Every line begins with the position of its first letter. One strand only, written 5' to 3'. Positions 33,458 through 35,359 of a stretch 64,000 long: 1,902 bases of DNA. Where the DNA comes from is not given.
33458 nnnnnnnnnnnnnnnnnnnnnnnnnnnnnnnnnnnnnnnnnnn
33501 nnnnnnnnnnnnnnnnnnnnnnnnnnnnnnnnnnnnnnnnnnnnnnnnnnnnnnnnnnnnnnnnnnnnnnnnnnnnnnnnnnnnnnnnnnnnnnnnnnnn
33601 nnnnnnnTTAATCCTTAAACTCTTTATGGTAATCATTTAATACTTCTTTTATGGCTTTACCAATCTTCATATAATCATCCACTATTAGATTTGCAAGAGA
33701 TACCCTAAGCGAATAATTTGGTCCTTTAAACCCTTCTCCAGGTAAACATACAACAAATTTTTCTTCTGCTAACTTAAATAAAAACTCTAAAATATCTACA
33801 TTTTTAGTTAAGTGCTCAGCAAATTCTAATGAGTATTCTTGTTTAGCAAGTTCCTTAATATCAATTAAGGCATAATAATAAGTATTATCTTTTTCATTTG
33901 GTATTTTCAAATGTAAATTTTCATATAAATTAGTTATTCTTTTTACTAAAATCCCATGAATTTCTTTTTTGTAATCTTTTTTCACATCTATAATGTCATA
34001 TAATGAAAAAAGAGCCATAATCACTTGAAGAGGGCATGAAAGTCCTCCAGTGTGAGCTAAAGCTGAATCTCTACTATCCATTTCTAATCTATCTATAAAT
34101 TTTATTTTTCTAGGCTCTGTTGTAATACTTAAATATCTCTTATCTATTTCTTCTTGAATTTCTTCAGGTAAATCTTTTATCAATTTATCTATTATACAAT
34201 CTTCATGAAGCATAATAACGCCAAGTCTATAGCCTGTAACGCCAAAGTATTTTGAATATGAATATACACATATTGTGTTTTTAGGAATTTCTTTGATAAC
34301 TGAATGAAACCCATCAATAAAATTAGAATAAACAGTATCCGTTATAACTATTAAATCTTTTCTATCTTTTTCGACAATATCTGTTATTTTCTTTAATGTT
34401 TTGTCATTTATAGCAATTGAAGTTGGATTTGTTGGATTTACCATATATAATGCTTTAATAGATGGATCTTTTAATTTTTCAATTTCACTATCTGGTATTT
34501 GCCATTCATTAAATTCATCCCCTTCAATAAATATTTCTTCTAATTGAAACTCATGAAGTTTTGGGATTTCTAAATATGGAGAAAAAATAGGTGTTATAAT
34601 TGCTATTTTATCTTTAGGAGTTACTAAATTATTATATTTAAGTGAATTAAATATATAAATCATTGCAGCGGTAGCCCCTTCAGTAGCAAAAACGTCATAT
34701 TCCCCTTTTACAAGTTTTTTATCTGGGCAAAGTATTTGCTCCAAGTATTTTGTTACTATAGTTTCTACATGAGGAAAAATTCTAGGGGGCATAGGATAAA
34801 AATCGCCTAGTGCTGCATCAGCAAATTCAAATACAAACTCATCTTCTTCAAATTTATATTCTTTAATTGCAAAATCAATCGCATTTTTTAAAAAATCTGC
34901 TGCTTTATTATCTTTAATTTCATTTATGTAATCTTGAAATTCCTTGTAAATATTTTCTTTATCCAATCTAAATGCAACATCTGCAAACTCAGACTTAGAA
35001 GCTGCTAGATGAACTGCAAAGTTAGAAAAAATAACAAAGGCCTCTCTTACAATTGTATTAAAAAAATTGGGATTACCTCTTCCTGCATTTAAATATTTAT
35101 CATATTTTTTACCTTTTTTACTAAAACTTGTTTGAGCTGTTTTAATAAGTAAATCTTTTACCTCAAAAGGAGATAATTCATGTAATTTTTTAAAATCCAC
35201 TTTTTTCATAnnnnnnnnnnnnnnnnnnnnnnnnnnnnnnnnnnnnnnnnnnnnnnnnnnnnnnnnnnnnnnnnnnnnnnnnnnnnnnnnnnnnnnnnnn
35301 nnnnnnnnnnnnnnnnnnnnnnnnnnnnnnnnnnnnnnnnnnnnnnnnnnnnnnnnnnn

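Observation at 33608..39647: Candidate aspartate:alanine exchange-decarboxylation module built from AsdA plus two GadC-type antiporters, led by oppA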

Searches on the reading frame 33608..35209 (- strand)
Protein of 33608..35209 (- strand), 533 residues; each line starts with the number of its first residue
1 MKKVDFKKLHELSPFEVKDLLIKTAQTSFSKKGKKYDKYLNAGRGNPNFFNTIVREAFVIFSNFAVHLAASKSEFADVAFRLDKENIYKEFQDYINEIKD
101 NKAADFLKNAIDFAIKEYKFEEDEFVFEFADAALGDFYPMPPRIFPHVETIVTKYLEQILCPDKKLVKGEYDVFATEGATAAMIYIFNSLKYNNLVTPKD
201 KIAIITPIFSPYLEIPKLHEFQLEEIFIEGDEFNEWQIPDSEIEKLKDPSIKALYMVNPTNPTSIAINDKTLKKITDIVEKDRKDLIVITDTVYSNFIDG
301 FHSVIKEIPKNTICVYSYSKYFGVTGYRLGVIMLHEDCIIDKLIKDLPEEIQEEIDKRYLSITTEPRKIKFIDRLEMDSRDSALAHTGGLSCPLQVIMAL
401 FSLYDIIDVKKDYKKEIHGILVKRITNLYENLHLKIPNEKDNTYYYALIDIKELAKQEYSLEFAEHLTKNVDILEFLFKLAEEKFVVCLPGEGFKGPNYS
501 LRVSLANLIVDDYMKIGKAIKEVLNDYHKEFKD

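Call 4: search_protein_families(library=pfam, proteins=[window:33608-35209:-])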
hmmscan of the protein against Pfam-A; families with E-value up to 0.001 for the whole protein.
window:33608-35209:- (533 aa): 1 family
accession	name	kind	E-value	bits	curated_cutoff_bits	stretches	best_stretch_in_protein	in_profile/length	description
PF00155.27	Aminotran_1_2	-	1.7e-23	83.9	19.7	1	141-508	39-349/361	Aminotransferase class I and II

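Call 5: search_protein_families(library=ncbifam, proteins=[window:33608-35209:-])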
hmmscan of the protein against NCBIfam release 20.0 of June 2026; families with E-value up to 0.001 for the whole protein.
window:33608-35209:- (533 aa): 56 families (the best 25 are shown)
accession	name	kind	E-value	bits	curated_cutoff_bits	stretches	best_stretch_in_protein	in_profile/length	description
NF006755.0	PRK09275.1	equivalog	1.3e-206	687.1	321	1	5-532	4-525/530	bifunctional aspartate transaminase/aspartate 4-decarboxylase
TIGR03801.1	asp_4_decarbox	equivalog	4.9e-189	629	435.1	1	12-531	1-521/521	aspartate 4-decarboxylase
NF041364.1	GntC_guanitoxin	equivalog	1.4e-27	96.6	415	1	169-339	60-226/356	guanitoxin biosynthesis PLP-dependent (S)-gamma-hydroxy-L-arginine cyclodehydratase GntC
NF004975.0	PRK06348.1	equivalog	1.7e-19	70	549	1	169-350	88-262/384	pyridoxal phosphate-dependent aminotransferase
NF005744.0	PRK07568.1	subfamily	1.1e-18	67.2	389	1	171-345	89-260/398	pyridoxal phosphate-dependent aminotransferase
TIGR01265.1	tyr_nico_aTase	subfamily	2.5e-18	66.3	292.45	1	162-337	90-258/403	tyrosine/nicotianamine family aminotransferase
NF041091.1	asp_aminotase_Arch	equivalog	4.8e-18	65.1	550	1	171-337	88-249/376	aspartate aminotransferase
NF004870.0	PRK06225.1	equivalog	1.6e-17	63.4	351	1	168-342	82-246/380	pyridoxal phosphate-dependent aminotransferase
NF005593.0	PRK07324.1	equivalog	2.3e-17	63.1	476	1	171-342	81-243/373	aminotransferase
NF005588.0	PRK07309.1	equivalog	2.3e-17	62.9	576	1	169-345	90-261/391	pyridoxal phosphate-dependent aminotransferase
NF005305.0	PRK06836.1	equivalog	4.3e-17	62.4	376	1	169-337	97-263/396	pyridoxal phosphate-dependent aminotransferase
NF005732.0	PRK07550.1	equivalog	1.8e-16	60.2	366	1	173-339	96-258/389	aminotransferase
NF005816.0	PRK07682.1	equivalog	2.9e-16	59.1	620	1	190-335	105-250/390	aminotransferase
NF006230.0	PRK08363.1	equivalog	4.6e-16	58.6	534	1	172-337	95-254/398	alanine aminotransferase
NF006229.0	PRK08361.1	equivalog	8.5e-16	57.9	624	1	104-344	29-260/391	aspartate aminotransferase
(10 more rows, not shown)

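Call 10: find_homologous_proteins(query=window:33608-35209:-, max_evalue=1e-30)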
Query window:33608-35209:- (533 aa): 4351 proteins with E <= 1e-30 among 8000 candidates; the best 120 are listed.
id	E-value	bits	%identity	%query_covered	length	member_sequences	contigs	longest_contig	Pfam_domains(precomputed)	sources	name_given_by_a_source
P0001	0.0e+0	1184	100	100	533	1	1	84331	PF00155.28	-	-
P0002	3.5e-295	998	83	100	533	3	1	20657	PF00155.28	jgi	jgi:aspartate 4-decarboxylase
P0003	1.1e-247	841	69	100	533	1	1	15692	PF00155.28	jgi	-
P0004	1.1e-236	805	68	100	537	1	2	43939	PF00155.28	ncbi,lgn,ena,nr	ncbi:MAG: Bifunctional aspartate aminotransferase and L-aspartate beta-decarboxylase [Candidatus Ano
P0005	2.7e-234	797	66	99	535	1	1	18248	PF00155.28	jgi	jgi:aspartate 4-decarboxylase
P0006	4.9e-234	796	68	100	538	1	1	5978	PF00155.28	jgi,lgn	-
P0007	2.8e-228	777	65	100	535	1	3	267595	PF00155.28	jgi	-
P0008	2.9e-225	767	64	100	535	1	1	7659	PF00155.28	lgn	-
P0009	1.4e-224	765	65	98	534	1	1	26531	PF00155.28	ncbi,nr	ncbi:MAG: bifunctional aspartate transaminase/aspartate 4-decarboxylase [Parachlamydiales bacterium]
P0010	2.7e-224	764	64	100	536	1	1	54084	PF00155.28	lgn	-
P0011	2.0e-223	761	62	100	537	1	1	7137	PF00155.28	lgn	-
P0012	3.3e-223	760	64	100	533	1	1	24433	PF00155.28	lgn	-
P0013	8.0e-221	752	62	100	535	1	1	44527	PF00155.28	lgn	-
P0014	5.2e-204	697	60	99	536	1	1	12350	PF00155.28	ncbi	-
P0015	2.2e-203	695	59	99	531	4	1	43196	PF00155.28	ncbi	-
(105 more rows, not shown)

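Call 11: find_encoding_contigs(protein=P0002, flank=10000, max_places=2)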
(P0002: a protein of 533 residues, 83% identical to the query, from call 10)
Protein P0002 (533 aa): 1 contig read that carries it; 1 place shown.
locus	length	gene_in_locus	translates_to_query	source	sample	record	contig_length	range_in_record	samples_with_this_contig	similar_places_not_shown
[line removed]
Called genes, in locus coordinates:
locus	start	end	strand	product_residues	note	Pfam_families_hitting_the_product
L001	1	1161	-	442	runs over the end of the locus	PF01128:IspD, PF00106:adh_short, PF13561:adh_short_C2, PF08659:KR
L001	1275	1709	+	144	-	-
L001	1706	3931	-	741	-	PF00403:HMA, PF00122:E1-E2_ATPase, PF00702:Hydrolase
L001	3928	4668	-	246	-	PF02525:Flavodoxin_2 (weak), PF03358:FMN_red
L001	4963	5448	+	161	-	-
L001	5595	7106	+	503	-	PF00496:SBP_bac_5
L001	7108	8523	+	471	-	PF00324:AA_permease, PF13520:AA_permease_2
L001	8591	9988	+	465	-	PF00324:AA_permease, PF13520:AA_permease_2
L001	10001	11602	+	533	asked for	PF00155:Aminotran_1_2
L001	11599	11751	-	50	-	-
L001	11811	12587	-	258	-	?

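Call 12: find_encoding_contigs(protein=P0004, flank=10000, max_places=2)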
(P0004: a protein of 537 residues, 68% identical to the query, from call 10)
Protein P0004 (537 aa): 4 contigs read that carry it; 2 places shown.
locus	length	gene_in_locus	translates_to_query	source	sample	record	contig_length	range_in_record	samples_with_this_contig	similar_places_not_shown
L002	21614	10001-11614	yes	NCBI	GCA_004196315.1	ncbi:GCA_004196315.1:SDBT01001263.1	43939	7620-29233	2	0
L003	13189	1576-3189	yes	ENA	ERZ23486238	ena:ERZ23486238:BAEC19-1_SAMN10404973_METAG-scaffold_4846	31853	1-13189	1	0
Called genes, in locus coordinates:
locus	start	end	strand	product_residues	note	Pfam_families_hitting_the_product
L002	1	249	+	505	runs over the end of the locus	PF00496:SBP_bac_5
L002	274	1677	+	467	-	PF00324:AA_permease, PF13520:AA_permease_2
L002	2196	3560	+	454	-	PF00474:SSF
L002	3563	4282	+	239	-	PF01177:Asp_Glu_race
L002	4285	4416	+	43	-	-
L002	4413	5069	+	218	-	PF01427:Peptidase_M15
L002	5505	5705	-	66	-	-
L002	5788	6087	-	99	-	-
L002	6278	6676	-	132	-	-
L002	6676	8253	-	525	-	-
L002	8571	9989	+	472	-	PF00324:AA_permease, PF13520:AA_permease_2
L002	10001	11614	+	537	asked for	PF00155:Aminotran_1_2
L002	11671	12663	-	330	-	PF00892:EamA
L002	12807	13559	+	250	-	PF02578:Cu-oxidase_4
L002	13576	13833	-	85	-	-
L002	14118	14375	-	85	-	-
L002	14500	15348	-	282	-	PF01311:Bac_export_1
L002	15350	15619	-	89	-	PF01313:Bac_export_3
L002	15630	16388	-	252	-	PF00813:FliP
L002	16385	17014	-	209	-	PF02108:FliH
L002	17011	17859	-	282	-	-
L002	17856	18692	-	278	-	PF01514:YscJ_FliF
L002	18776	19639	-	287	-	PF00762:Ferrochelatase (weak)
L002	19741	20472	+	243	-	PF00497:SBP_bac_3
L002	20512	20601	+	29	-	-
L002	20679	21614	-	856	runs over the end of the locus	PF00343:Phosphorylase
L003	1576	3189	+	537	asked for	PF00155:Aminotran_1_2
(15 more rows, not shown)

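Call 13: find_encoding_contigs(protein=P0007, flank=10000, max_places=2)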
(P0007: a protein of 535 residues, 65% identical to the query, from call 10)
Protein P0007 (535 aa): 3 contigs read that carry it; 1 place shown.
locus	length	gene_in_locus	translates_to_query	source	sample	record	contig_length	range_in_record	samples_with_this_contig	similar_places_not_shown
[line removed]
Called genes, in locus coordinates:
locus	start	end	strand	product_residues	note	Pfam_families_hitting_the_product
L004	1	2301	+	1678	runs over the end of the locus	PF05860:TPS, PF10106:DUF2345 (faint)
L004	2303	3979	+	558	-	PF03865:ShlB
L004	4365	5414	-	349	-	PF01137:RTC, PF05189:RTC_insert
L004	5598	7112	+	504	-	PF00496:SBP_bac_5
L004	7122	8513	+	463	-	PF00324:AA_permease, PF13520:AA_permease_2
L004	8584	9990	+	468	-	PF00324:AA_permease, PF13520:AA_permease_2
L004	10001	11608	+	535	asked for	PF00155:Aminotran_1_2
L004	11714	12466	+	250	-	PF02578:Cu-oxidase_4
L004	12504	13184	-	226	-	PF23598:LRR_14 (weak)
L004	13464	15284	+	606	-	PF00009:GTP_EFTU, PF01926:MMR_HSR1 (faint), PF22042:EF-G_D2, PF03144:GTP_EFTU_D2, PF00679:EFG_C, PF21018:BipA_C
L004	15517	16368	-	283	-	PF01311:Bac_export_1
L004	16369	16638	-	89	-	PF01313:Bac_export_3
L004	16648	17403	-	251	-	PF00813:FliP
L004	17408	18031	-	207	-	PF02108:FliH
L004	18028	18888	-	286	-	-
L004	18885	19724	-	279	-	PF01514:YscJ_FliF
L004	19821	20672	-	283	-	PF00762:Ferrochelatase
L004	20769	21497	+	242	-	PF00497:SBP_bac_3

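Call 16: find_related_loci(query=A1, collection=genome_contigs, flank=6000)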
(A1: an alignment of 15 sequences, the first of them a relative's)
Query A1 (533 aa) in genome_contigs; peptide patterns used: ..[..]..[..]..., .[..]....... (x = any residue, [..] = any of these).
600 stretches matched a pattern (row limit reached: there are more); 591 encode a relative of the query (tblastn E <= 1e-3); the best 80 are kept; 80 distinct loci.
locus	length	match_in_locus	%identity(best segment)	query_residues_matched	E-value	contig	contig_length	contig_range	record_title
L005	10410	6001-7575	65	1-525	0e+0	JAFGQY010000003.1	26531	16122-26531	MAG: Parachlamydiales bacterium isolate Zod_Metabat.799 k87_154611, whole genome shotgun sequence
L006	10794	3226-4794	56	7-532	0e+0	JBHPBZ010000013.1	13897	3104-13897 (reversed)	Candidatus Dependentiae bacterium isolate SAG AM-311-G20 NODE_13_length_13897_cov_26.855729, whole genome shotgun sequen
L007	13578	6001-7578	55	3-531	0e+0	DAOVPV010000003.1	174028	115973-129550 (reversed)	MAG TPA_asm: bacterium isolate CSMAG_1558 CSMAG_1558_k141_1017450_length_174028_cov_42.0084, whole genome shotgun sequen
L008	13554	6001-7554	55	11-532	0e+0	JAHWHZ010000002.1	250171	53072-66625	MAG: Candidatus Woesearchaeota archaeon isolate Yap200.bin2.134 contig_68, whole genome shotgun sequence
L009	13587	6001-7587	54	7-533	0e+0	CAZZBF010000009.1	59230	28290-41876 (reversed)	MAG TPA_asm: uncultured Syntrophales bacterium isolate binchicken_co405_343 genome assembly, contig: NODE_681_length_592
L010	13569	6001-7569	50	12-533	2e-178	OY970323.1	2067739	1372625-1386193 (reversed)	MAG: uncultured bacterium isolate MFD01231.bin.1.10 genome assembly, chromosome: 1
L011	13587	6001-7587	54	5-532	2e-178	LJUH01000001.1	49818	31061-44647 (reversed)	MAG: Chlamydiae bacterium SM23_39 WORSMTZ_595, whole genome shotgun sequence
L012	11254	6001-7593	51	1-532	2e-176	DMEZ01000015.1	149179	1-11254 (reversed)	MAG TPA_asm: Elusimicrobia bacterium isolate UBA9639 contig_1554, whole genome shotgun sequence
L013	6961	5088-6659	50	4-532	4e-177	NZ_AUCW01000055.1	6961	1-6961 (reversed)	Desulfogranum mediterraneum DSM 13871 G494DRAFT_scaffold00045.45_C, whole genome shotgun sequence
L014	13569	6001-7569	50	4-531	7e-174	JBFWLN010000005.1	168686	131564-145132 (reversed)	MAG: Desulfobulbus sp. isolate CA_2019_NHSR_67 NODE_223_length_168686_cov_14.209387_NHSR, whole genome shotgun sequence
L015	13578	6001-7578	48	7-532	1e-172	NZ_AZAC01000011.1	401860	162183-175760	Dethiosulfatarculus sandiegensis strain SPR contig_19, whole genome shotgun sequence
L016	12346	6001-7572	49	9-532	3e-172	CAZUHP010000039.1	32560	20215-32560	MAG TPA_asm: uncultured Desulfarculaceae bacterium isolate SRP338002_co1_115 genome assembly, contig: NODE_1245_length_3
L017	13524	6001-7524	51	24-532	8e-172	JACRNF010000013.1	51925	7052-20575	MAG: Chlamydiae bacterium isolate NC_groundwater_1928_Pr3_S-0.2um_35_3 scaffold_57459, whole genome shotgun sequence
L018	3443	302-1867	48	5-531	4e-177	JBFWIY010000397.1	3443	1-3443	MAG: Desulfovibrionaceae bacterium isolate CA_2019_NHSR_116 NODE_61337_length_3443_cov_5.721954_NHSR, whole genome shotg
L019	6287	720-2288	48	4-531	2e-169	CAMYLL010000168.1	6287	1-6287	MAG: uncultured Pseudodesulfovibrio sp. isolate FCS_M_Desulfobacterota_19 genome assembly, contig: NODE_16998_length_628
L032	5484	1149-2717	45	1-531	7e-147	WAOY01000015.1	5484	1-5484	MAG: DHVE2 group archaeon isolate S143_106 k151_122764, whole genome shotgun sequence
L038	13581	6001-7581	43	1-532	1e-143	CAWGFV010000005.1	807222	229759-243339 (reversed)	MAG: uncultured Alphaproteobacteria bacterium isolate MFD05512.bin.1.169 genome assembly, contig: contig_36197, whole ge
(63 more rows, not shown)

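Call 20: search_protein_families(library=pfam, proteins=[L038:4267-5973:+, L008:7560-8651:+, L032:3-1127:+, L010:4915-5973:+, L011:7662-8822:+, L011:2891-4525:+, L007:7571-8845:+, L005:7661-9205:-], max_evalue=0.00001)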
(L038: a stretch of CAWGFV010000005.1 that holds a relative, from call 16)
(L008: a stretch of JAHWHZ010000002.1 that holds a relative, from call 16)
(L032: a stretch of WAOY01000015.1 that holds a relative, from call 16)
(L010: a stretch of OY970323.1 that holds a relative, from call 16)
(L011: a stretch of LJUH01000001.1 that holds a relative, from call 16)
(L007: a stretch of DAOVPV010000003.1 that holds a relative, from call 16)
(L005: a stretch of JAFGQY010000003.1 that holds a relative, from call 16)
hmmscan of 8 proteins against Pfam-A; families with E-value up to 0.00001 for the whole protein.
L038:4267-5973:+ (568 aa): 2 families
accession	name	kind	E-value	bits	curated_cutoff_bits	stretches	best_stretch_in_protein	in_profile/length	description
PF06826.17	Asp-Al_Ex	-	2.5e-61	206.8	27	2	15-178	1-163/167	Predicted Permease Membrane Region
PF02080.26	TrkA_C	-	7e-12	45.5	27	0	222-288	3-70/71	TrkA-C domain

L008:7560-8651:+ (363 aa): 2 families
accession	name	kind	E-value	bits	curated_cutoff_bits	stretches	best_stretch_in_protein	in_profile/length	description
PF00710.25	Asparaginase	-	2.5e-58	197.2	22.5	1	42-230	2-190/193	Asparaginase, N-terminal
PF17763.6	Asparaginase_C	-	1.7e-32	112.2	34.6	1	245-361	1-114/114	Glutaminase/Asparaginase C-terminal domain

L032:3-1127:+ (374 aa): 3 families
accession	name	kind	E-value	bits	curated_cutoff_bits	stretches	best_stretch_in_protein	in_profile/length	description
PF01546.33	Peptidase_M20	-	6.8e-36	124.6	24.6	1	59-373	2-205/206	Peptidase family M20/M25/M40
PF07687.19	M20_dimer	-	4.2e-22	78.6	21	1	167-278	1-105/107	Peptidase dimerisation domain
PF04389.22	Peptidase_M28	-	6.6e-09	36.2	21.3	1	43-167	1-104/193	Peptidase family M28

L010:4915-5973:+ (352 aa): 1 family
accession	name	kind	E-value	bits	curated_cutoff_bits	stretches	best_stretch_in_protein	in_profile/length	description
PF01791.15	DeoC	-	2.3e-58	197.9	23.8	1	72-328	2-229/229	DeoC/LacD family aldolase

L011:7662-8822:+ (386 aa): 2 families
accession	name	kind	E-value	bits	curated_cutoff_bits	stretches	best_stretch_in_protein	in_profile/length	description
PF01546.33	Peptidase_M20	-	6.7e-34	118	24.6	1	73-384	2-205/206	Peptidase family M20/M25/M40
PF07687.19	M20_dimer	-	2.5e-06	27.8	21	0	182-270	5-93/107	Peptidase dimerisation domain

L011:2891-4525:+ (544 aa): 2 families
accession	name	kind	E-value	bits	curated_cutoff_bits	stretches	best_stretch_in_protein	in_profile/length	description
PF03865.19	ShlB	-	7.5e-22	78.6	22.7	1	188-503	1-310/311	Haemolysin secretion/activation protein ShlB/FhaC/HecB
PF01103.29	Omp85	-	5.7e-09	36.4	24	1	383-522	159-308/325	Omp85 superfamily domain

L007:7571-8845:+ (424 aa): 0 families

L005:7661-9205:- (514 aa): 0 families
